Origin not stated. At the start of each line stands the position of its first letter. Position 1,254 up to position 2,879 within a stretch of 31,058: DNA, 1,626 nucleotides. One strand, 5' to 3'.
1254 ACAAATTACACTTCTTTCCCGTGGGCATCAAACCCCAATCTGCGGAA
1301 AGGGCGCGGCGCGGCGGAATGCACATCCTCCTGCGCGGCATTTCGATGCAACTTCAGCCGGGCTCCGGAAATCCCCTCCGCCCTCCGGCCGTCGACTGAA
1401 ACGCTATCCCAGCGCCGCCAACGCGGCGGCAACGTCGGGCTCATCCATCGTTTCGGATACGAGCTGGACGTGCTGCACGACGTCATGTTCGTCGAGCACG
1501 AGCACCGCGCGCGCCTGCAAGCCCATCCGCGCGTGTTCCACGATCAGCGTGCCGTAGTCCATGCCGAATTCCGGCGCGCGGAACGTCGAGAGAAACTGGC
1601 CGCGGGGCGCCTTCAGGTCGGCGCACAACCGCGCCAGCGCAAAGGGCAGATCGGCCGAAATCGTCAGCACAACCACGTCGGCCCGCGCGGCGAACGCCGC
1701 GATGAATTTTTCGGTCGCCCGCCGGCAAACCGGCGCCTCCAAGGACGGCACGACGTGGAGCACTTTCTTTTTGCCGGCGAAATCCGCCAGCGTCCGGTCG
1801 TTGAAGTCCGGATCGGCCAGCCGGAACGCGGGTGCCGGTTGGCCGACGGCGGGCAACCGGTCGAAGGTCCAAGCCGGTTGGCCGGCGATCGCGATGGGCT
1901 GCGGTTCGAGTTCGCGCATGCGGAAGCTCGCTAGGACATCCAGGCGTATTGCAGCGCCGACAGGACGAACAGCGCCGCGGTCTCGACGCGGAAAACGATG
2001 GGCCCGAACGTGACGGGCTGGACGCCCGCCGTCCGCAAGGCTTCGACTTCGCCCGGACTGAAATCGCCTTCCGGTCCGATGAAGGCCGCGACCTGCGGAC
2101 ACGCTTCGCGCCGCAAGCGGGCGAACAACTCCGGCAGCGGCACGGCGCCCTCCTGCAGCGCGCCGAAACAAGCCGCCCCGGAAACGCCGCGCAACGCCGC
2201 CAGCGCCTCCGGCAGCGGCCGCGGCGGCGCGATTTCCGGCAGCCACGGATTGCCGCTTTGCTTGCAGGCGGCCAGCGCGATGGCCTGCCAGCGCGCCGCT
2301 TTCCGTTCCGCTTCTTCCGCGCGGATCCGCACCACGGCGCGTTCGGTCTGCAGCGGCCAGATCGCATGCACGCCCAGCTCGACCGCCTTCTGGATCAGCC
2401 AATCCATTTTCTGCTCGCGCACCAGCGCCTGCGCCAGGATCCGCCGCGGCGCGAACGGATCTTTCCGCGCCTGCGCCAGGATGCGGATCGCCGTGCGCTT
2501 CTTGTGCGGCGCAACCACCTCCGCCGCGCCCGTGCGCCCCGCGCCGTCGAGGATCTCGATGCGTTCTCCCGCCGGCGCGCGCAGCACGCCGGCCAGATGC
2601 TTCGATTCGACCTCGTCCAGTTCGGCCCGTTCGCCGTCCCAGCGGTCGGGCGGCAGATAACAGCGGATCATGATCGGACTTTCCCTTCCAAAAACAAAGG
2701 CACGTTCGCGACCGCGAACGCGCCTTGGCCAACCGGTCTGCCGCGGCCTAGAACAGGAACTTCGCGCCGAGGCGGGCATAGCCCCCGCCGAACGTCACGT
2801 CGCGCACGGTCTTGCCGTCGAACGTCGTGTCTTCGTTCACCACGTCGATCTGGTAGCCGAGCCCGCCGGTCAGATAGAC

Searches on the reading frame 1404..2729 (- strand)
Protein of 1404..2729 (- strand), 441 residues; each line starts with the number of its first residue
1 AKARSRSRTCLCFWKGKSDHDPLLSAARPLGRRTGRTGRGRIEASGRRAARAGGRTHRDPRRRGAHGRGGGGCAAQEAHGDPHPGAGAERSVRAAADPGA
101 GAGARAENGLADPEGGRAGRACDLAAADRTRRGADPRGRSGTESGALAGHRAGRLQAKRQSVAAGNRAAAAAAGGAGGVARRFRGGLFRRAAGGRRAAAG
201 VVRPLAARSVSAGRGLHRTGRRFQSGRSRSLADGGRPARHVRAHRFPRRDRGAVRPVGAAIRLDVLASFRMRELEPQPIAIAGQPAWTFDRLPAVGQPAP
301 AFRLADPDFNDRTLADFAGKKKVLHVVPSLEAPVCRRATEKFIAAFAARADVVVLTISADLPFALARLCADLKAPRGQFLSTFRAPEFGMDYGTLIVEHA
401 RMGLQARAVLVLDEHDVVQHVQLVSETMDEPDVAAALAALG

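Call 68: search_protein_families(library=pfam, proteins=[window:1404-2729:-], max_evalue=0.00001)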
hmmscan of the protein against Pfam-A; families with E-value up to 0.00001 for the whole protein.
window:1404-2729:- (441 aa): 2 families
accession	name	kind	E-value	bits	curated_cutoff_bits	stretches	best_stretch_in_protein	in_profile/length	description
PF08534.16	Redoxin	-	2.1e-20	73.5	26.6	1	295-437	2-148/148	Redoxin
PF00578.27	AhpC-TSA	-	5.1e-11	43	26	1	295-420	1-123/124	AhpC/TSA family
